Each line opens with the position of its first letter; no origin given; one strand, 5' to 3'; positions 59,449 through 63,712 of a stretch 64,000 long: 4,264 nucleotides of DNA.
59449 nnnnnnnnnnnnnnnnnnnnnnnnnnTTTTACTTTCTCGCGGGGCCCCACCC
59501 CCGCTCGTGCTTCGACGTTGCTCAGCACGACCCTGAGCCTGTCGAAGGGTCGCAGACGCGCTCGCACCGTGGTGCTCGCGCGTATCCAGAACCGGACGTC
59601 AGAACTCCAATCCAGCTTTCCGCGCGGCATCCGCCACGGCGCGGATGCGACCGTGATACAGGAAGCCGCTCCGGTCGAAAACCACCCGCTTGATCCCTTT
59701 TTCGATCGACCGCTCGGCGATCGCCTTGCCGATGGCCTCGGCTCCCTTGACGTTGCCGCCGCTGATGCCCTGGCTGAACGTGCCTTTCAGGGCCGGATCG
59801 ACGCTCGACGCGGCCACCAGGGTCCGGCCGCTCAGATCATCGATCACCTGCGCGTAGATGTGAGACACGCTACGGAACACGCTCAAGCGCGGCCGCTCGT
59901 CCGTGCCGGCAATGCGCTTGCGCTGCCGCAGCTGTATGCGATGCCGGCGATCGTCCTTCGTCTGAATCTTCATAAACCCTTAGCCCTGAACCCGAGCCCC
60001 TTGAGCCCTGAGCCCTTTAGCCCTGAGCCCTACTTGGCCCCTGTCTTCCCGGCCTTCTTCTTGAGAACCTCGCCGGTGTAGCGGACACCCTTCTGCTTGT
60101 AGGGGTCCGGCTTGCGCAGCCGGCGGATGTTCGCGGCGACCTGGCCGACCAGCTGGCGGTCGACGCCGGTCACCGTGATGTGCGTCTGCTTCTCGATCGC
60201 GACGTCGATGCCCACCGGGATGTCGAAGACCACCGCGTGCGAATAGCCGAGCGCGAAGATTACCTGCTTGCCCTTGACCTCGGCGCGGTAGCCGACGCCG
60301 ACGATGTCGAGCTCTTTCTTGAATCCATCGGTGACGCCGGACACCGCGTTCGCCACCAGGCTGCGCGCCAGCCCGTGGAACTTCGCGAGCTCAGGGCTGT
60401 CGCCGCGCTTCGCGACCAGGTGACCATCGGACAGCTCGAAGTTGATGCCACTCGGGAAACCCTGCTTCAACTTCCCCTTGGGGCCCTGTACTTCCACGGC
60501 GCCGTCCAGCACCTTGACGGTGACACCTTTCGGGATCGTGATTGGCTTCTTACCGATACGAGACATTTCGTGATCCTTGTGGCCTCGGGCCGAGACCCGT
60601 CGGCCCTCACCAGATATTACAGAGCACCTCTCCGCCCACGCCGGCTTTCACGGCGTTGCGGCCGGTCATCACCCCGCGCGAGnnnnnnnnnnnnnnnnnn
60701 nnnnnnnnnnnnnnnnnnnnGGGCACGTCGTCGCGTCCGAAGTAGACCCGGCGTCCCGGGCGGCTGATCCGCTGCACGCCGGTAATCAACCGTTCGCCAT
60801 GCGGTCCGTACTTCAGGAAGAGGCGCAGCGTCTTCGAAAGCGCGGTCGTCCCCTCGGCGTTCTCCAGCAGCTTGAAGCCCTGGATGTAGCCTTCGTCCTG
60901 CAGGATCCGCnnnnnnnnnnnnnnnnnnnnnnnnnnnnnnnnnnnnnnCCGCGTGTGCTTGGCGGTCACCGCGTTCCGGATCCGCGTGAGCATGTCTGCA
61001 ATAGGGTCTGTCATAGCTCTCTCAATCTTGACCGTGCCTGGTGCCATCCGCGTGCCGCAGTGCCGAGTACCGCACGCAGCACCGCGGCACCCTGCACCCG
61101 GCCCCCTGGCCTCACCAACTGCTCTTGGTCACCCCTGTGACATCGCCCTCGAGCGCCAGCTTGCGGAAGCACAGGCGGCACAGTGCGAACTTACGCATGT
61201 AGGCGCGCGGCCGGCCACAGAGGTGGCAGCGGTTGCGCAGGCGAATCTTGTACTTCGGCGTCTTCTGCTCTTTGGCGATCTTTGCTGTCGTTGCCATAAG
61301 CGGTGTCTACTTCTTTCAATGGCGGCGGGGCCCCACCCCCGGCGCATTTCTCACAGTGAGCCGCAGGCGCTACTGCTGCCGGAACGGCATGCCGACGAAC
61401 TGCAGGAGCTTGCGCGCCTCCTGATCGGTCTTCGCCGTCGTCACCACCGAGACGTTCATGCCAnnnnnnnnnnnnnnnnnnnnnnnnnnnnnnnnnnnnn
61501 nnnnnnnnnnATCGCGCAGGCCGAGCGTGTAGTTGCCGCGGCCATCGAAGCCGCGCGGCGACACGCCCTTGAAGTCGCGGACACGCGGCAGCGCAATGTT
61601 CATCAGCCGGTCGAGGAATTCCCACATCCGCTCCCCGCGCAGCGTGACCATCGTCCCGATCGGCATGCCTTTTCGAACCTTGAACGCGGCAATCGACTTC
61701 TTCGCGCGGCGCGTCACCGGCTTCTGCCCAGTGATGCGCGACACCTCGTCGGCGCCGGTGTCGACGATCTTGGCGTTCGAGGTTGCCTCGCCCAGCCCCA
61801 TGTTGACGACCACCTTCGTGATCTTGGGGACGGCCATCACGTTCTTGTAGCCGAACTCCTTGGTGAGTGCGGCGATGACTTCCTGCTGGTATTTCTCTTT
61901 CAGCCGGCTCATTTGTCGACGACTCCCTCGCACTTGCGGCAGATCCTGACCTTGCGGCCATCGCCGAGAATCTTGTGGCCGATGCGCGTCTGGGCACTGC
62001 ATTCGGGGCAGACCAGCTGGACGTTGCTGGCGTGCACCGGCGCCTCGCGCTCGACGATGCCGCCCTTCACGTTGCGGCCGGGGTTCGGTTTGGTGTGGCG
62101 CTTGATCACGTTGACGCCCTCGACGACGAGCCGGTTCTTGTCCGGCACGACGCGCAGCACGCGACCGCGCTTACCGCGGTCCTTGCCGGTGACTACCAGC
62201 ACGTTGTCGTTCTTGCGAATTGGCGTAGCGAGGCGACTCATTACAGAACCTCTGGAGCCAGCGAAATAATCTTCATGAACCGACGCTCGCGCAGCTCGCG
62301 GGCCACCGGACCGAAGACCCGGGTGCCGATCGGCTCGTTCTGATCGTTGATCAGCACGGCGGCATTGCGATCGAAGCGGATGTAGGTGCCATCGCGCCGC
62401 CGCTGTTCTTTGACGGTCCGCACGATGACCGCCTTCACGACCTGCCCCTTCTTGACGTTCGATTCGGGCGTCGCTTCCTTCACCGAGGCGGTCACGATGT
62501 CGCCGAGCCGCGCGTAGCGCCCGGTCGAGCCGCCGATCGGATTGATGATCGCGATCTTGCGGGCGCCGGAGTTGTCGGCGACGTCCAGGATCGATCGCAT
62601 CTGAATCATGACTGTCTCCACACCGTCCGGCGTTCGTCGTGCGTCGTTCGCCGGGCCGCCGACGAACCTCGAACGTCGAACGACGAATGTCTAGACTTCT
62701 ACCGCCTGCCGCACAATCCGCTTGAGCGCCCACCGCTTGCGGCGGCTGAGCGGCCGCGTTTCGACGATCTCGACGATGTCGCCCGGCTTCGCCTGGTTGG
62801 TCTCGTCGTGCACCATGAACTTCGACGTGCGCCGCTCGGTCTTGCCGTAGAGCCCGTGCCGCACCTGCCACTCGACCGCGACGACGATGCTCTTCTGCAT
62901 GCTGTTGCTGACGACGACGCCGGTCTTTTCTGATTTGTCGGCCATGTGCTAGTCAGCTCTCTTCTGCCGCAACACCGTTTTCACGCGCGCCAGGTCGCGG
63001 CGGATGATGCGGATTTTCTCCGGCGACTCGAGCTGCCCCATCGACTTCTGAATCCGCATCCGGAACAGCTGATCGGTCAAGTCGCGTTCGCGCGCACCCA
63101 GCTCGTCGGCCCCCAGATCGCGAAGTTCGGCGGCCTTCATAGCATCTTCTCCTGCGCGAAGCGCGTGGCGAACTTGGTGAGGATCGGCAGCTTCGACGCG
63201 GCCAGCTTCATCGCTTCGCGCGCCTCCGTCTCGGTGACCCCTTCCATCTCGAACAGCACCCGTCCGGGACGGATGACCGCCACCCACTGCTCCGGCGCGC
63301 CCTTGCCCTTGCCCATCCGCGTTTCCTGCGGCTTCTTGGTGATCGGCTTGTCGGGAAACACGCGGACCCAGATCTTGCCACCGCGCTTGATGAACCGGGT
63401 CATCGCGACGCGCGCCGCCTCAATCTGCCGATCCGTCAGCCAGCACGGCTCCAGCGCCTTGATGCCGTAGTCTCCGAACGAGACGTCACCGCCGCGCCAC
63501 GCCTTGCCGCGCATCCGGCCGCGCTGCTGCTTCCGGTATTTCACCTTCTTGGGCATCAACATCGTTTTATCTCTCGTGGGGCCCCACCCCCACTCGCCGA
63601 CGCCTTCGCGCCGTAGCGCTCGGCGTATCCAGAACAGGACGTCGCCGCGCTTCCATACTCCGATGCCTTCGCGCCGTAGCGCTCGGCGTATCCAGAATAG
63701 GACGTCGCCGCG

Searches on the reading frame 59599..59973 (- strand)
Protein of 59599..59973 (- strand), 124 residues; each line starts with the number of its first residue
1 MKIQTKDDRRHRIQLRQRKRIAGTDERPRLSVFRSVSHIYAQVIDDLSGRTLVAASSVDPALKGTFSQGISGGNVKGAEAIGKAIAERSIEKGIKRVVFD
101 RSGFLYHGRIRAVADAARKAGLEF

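Call 31: find_encoding_contigs(protein=window:59599-59973:-, flank=6000, max_places=10)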
Protein window:59599-59973:- (124 aa): no gene with exactly this product is on record in the collection.

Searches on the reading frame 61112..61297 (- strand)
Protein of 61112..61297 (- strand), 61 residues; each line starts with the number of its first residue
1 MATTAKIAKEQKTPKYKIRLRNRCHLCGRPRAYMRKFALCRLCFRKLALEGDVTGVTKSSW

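Call 14: search_protein_families(library=pfam, proteins=[window:61112-61297:-])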
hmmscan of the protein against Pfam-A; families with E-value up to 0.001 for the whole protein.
window:61112-61297:- (61 aa): 1 family
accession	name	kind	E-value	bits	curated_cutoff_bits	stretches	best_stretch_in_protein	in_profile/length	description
PF00253.27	Ribosomal_S14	-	8.3e-24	83.5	27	1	11-60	3-54/54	Ribosomal protein S14p/S29e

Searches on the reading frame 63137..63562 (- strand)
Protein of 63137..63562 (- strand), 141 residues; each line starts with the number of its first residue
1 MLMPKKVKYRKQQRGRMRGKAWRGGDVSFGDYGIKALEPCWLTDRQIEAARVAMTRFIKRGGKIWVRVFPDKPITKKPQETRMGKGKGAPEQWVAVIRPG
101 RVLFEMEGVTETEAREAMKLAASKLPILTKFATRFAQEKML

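Call 14: search_protein_families(library=pfam, proteins=[window:63137-63562:-])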
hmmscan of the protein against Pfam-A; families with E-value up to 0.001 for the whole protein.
window:63137-63562:- (141 aa): 1 family
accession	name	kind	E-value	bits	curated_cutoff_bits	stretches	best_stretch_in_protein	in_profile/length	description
PF00252.24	Ribosomal_L16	-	7.6e-55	184.9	27.9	1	4-131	1-131/132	Ribosomal protein L16p/L10e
